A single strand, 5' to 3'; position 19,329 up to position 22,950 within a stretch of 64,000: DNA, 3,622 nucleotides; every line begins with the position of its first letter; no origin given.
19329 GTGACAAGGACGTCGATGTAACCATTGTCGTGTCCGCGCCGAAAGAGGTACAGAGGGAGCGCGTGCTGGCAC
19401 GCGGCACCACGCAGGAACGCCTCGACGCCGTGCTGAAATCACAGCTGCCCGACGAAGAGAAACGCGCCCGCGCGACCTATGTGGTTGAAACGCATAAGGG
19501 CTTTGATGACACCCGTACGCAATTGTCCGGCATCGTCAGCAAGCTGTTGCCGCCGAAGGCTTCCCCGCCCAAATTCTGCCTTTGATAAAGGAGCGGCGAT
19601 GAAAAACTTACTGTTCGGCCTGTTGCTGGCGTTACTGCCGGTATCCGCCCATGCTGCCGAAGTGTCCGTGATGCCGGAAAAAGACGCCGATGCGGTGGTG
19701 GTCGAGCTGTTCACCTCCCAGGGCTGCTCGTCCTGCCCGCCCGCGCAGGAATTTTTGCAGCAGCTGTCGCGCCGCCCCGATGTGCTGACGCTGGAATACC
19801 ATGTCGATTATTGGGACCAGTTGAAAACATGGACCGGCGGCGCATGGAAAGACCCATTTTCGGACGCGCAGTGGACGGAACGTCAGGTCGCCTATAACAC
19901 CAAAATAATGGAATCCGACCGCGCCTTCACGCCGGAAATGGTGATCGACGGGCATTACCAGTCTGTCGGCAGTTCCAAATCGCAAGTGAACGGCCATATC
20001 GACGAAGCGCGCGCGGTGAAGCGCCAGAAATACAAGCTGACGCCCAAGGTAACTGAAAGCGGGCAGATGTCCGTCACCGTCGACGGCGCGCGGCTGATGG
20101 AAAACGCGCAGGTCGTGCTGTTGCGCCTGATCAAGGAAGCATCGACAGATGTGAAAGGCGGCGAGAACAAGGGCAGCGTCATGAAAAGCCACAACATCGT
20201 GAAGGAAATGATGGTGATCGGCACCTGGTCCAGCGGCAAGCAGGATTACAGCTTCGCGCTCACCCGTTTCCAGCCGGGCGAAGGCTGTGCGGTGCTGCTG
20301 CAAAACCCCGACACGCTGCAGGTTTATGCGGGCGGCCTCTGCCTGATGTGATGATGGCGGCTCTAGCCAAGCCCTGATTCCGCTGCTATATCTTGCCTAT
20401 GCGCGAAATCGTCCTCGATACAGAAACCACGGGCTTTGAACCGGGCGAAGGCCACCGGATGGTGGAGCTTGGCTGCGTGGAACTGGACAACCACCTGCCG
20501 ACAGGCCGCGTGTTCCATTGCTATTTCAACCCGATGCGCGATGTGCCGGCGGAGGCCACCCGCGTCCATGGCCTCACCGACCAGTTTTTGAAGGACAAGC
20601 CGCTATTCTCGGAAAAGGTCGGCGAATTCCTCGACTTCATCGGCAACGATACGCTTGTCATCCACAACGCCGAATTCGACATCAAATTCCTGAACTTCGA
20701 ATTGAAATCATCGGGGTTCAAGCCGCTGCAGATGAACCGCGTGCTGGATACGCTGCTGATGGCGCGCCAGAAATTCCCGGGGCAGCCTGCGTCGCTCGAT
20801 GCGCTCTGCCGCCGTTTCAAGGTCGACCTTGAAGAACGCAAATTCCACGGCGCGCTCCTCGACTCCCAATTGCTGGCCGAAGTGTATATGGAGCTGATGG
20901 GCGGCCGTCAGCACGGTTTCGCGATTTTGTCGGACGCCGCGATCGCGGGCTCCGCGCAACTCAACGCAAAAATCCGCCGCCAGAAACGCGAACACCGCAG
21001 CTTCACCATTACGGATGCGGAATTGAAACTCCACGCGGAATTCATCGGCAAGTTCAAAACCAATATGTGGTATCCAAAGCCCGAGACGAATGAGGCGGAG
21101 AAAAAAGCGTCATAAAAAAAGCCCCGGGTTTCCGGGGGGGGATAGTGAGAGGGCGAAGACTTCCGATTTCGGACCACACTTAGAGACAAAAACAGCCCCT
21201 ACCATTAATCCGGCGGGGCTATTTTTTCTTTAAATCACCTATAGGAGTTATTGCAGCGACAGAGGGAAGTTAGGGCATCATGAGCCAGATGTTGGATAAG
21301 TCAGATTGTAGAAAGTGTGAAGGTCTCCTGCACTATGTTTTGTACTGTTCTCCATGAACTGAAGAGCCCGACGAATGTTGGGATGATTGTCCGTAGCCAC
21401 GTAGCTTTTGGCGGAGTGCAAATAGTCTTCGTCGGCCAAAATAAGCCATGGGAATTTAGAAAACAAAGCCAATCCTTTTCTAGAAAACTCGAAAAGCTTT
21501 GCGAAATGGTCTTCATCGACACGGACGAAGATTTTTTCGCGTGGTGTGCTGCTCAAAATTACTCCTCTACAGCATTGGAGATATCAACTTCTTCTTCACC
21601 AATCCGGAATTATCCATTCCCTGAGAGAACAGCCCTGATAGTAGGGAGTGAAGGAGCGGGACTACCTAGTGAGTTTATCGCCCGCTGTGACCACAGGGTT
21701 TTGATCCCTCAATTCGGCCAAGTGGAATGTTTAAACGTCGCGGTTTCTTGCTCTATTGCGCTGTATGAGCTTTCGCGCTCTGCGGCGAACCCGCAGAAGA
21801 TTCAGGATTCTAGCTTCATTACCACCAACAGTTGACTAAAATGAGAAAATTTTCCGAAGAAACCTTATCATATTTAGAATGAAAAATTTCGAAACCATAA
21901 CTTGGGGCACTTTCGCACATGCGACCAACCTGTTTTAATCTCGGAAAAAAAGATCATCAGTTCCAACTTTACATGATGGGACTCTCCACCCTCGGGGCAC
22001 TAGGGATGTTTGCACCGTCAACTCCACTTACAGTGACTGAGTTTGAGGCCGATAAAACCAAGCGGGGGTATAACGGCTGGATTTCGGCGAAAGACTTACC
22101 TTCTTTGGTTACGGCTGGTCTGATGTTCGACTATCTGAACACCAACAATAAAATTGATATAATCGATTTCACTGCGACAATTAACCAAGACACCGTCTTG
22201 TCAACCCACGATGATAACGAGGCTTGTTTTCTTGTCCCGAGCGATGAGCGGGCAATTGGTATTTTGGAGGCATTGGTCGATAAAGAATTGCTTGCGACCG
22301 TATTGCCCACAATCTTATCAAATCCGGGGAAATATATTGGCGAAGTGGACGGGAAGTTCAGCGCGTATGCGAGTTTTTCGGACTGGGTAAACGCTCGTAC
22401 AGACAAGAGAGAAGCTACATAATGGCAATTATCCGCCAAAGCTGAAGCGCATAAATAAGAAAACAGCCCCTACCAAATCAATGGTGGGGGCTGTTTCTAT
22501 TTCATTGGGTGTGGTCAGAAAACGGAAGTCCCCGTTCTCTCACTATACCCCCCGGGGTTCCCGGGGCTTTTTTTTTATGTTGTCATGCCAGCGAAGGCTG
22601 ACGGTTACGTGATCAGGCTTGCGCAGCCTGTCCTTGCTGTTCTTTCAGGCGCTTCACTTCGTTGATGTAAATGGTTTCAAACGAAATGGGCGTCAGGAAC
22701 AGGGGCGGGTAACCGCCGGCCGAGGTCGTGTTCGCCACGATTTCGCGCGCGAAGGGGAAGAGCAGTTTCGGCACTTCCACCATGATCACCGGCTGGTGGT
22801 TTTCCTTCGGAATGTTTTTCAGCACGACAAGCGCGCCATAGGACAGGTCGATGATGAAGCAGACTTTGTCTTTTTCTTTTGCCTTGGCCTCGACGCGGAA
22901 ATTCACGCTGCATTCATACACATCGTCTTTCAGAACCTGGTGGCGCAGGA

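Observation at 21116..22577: AT-rich two-gene cassette bounded by ~115-nt inverted repeats, wedged between dnaQ and secB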

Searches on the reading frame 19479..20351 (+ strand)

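Call 10: search_protein_families(library=pfam, proteins=[window:19479-20351:+], max_evalue=0.01)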
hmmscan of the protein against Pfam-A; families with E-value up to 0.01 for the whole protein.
window:19479-20351:+ (290 aa): 2 families
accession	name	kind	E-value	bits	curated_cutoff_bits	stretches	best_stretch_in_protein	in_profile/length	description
PF06764.17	DUF1223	-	1.8e-52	178.8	30.7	1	74-275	1-202/202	Protein of unknown function (DUF1223)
PF13192.12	Thioredoxin_3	-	0.008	16.6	24.8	0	139-169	38-70/76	Thioredoxin domain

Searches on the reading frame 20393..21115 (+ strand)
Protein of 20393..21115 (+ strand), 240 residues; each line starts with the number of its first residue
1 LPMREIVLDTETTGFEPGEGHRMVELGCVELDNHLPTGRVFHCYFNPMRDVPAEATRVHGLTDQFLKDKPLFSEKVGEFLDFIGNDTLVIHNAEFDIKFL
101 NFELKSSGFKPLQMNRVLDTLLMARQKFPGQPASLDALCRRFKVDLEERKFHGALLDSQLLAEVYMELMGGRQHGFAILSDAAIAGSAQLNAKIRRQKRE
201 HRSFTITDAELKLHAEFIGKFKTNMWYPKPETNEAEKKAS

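Call 10: search_protein_families(library=pfam, proteins=[window:20393-21115:+], max_evalue=0.01)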
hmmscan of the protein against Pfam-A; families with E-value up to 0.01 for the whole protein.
window:20393-21115:+ (240 aa): 2 families
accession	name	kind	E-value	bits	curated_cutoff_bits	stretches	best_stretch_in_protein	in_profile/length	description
PF00929.31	RNase_T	-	6.6e-37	128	24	1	6-165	1-164/164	Exonuclease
PF13482.12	RNase_H_2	-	0.002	18.5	22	0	8-153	3-124/165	RNase_H superfamily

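Call 105: search_protein_families(library=pfam, proteins=[L008:4892-5689:-, L001:6708-7097:-, L007:6554-6844:+], max_evalue=0.01)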
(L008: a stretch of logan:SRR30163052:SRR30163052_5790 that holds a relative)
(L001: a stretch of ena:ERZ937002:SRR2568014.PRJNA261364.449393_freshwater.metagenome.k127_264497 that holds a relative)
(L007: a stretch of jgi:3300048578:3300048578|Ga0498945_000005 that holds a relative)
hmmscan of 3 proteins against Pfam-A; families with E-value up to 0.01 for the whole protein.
L008:4892-5689:- (265 aa): 0 families

L001:6708-7097:- (129 aa): 1 family
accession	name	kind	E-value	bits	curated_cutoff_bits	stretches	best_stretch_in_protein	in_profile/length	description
PF14119.11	DUF4288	-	1.1e-09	38.9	27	1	19-101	1-84/84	Domain of unknown function (DUF4288)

L007:6554-6844:+ (96 aa): 1 family
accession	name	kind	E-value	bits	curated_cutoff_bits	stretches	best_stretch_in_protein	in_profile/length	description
PF01541.30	GIY-YIG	-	9.9e-15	55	22.6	1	4-78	2-78/78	GIY-YIG catalytic domain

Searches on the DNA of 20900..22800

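Call 9: search_rna_families(source=window, start=20900, end=22800, threshold=evalue, max_evalue=10)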
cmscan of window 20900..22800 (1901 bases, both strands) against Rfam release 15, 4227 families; matches with E-value up to 10: 15.
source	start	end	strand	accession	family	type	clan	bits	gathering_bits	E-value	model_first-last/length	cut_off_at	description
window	22505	22553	+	RF00722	mir-451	Gene; miRNA;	-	22.5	66.5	0.072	1-71/71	no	mir-451 microRNA precursor family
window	22414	22503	+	RF04312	trpB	Cis-reg;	-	22.2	59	3.8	1-107/107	no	trpB ncRNA motif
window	22429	22500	+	RF00506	Thr_leader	Cis-reg; leader;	-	21.7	55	0.36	1-118/118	no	Threonine operon leader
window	22417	22499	+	RF00514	His_leader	Cis-reg; leader;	-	18.2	49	5.4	1-126/126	no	Histidine operon leader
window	21685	21747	+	RF04354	Plastid-ycf2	Cis-reg;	-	16.9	65.7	4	1-75/75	no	Plastid-ycf2 5UTR RNA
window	22534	22572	+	RF02701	PsrR1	Gene; sRNA;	-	16.7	42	6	41-79/79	no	Photosynthesis regulatory RNA1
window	22457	22514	-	RF00506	Thr_leader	Cis-reg; leader;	-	16.5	55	6.2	1-118/118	no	Threonine operon leader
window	21107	21181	-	RF00519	suhB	Gene; sRNA;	CL00108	15.6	41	4.7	1-77/77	no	Makes More Granules Regulator RNA (mmgR)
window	21165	21226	-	RF02628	Hrs1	Gene; sRNA;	-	15.4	56.4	9.2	1-74/74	no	Hfq-regulated sRNA 1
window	22521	22583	+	RF00519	suhB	Gene; sRNA;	CL00108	15.3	41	5.8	1-77/77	no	Makes More Granules Regulator RNA (mmgR)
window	22634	22708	+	RF00705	mir-202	Gene; miRNA;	-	14.7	51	7.6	1-76/76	no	mir-202 microRNA precursor family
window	22538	22575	+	RF02837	anti-hemB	Gene; sRNA;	-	14.2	49.5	4.4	1-81/81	no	Burkholderia RNA 7 (anti-hemB)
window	21498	21520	-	RF01122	sR39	Gene; snRNA; snoRNA; CD-box;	-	13.1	50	3.3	1-56/56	no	Small nucleolar RNA sR39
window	22464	22550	-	RF01683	P6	Gene; sRNA;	-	13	50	1.2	1-510/510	no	Pseudomonas sRNA P6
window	21586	21672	+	RF01946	KCNQ1OT1_1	Gene; lncRNA;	-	9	70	1.3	373-464/464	no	KCNQ1 overlapping transcript 1 conserved region 1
